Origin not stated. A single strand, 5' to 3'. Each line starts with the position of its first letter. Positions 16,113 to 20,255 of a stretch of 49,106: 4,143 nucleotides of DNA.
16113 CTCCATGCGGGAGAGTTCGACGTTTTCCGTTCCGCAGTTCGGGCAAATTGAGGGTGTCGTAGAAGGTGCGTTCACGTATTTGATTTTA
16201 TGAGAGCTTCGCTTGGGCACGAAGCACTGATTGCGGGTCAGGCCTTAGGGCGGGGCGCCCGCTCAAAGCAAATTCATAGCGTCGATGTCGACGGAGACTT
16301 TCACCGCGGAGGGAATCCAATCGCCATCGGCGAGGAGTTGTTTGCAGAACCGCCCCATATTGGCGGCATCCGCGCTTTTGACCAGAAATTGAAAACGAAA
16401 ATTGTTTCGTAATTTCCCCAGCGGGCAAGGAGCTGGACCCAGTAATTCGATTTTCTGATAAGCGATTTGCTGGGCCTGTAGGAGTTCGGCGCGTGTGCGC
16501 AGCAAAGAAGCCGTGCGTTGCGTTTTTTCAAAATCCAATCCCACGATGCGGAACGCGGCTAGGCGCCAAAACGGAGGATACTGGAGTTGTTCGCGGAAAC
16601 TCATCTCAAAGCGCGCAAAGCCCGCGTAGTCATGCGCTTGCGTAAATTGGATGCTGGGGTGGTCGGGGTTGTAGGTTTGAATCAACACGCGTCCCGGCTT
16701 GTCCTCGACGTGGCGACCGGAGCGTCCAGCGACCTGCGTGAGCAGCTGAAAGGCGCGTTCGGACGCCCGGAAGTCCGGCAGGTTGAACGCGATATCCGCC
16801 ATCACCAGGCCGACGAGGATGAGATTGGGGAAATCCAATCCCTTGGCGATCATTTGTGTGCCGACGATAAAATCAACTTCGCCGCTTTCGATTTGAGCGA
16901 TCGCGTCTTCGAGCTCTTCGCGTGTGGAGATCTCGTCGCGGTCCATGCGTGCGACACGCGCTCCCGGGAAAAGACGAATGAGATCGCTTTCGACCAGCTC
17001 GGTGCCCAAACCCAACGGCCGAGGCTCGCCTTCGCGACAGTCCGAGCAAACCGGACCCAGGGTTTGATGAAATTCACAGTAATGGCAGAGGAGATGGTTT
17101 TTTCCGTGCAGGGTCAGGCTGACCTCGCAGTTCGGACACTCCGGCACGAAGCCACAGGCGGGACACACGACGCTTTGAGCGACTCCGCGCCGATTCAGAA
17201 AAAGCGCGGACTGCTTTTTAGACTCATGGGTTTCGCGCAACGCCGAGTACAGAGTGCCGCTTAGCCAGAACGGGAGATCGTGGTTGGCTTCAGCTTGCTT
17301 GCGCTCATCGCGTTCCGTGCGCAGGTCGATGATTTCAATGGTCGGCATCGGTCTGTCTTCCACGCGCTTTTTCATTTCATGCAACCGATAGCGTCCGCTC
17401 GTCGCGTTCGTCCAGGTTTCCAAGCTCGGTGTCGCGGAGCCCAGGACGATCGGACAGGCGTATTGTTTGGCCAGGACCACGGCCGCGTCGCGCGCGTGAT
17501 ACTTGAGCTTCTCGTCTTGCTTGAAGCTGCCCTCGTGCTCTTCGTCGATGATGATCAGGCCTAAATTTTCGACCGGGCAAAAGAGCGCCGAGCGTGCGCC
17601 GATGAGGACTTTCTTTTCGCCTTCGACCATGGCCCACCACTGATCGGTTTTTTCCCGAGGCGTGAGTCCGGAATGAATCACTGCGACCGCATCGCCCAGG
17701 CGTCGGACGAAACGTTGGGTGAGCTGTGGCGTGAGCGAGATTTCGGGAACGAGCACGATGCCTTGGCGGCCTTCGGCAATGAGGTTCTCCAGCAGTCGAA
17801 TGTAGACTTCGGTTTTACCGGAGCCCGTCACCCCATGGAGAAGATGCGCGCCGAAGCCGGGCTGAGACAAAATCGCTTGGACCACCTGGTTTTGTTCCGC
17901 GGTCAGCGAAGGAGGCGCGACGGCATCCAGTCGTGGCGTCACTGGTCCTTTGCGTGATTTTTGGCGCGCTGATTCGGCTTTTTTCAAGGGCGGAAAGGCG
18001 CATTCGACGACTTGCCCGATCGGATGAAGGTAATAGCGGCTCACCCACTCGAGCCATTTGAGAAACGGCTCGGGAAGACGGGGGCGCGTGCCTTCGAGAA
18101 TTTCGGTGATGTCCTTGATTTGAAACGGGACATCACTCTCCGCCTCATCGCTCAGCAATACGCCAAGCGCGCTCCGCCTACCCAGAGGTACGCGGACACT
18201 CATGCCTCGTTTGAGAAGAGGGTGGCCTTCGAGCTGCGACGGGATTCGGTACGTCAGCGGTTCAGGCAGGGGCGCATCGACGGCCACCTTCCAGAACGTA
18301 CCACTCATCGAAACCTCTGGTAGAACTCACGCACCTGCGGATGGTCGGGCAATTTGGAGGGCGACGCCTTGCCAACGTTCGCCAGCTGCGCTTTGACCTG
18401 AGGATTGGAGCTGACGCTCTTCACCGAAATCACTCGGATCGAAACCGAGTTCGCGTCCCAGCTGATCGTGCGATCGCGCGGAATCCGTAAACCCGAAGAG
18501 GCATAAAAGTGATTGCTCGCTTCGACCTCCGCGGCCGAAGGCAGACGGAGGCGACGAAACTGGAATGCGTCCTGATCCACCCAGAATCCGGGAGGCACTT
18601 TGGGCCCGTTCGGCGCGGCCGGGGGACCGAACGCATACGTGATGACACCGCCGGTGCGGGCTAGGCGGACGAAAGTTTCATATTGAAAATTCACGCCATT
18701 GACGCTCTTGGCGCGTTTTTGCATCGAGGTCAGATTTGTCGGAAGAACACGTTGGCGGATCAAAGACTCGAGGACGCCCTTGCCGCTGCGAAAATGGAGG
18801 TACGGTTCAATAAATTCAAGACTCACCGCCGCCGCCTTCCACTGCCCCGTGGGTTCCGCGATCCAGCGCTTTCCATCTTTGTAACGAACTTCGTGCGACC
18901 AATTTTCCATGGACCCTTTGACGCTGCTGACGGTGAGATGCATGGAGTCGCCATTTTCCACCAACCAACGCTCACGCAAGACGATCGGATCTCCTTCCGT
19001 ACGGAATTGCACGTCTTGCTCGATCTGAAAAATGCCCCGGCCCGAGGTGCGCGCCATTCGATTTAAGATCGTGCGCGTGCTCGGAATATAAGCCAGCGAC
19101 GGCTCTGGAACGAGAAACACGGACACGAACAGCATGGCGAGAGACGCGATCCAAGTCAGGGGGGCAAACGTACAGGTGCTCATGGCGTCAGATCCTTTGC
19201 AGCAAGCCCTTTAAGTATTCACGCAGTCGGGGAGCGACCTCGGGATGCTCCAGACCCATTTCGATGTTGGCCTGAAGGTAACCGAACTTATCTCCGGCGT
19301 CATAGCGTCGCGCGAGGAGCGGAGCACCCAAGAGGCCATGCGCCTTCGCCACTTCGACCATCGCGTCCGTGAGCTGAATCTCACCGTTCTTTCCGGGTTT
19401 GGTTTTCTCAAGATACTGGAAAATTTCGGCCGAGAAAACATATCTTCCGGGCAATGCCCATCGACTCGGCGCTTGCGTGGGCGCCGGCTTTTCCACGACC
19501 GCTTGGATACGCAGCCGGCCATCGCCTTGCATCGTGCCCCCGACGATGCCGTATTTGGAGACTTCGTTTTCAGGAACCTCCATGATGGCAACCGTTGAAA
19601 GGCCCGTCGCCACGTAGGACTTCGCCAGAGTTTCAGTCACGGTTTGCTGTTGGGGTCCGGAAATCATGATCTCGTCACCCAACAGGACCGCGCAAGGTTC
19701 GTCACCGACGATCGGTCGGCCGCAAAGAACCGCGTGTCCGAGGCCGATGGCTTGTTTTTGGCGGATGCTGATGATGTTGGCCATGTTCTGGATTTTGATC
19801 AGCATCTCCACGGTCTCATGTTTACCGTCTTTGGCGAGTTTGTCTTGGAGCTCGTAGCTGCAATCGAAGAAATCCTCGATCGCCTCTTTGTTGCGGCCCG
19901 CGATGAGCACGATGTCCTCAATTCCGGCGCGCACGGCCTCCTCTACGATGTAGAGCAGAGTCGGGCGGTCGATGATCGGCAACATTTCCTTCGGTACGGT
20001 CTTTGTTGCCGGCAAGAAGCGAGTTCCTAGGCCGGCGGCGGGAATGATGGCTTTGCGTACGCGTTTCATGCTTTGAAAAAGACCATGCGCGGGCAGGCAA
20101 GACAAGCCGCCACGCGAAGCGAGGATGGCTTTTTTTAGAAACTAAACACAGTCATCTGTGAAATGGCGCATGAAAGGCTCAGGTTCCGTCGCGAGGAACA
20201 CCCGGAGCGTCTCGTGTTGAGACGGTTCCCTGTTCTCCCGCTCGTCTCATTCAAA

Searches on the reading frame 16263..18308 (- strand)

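Call 61: search_protein_families(library=pfam, proteins=[window:16263-18308:-], max_evalue=0.00001)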
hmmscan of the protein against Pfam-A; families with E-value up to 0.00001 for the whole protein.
window:16263-18308:- (681 aa): 6 families
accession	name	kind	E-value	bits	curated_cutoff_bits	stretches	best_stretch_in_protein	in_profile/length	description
PF17764.6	PriA_3primeBD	-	1.4e-21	76.6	22.7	1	7-106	1-96/96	3'DNA-binding domain (3'BD)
PF18074.6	PriA_C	-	6.2e-17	62.7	26.9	1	579-676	1-94/95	Primosomal protein N C-terminal domain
PF00270.35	DEAD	-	9.9e-17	61.6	26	1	137-297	2-162/167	DEAD/DEAH box helicase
PF04851.21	ResIII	-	7.9e-14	52.3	22.5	1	135-295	4-163/164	Type III restriction enzyme, res subunit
PF00271.37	Helicase_C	-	9.8e-10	39.1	23.5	1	449-533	39-109/110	Helicase conserved C-terminal domain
PF18319.7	Zn_ribbon_PriA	-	7.6e-06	26.2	26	1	391-415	1-26/27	PriA DNA helicase Cys-rich region (CRR) domain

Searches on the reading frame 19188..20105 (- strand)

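Call 61: search_protein_families(library=pfam, proteins=[window:19188-20105:-], max_evalue=0.00001)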
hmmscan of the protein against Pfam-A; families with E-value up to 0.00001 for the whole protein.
window:19188-20105:- (305 aa): 1 family
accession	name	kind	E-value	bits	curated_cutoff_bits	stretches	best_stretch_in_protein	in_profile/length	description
PF00483.29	NTP_transferase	-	1.3e-26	94.1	21.2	1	18-279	1-238/245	Nucleotidyl transferase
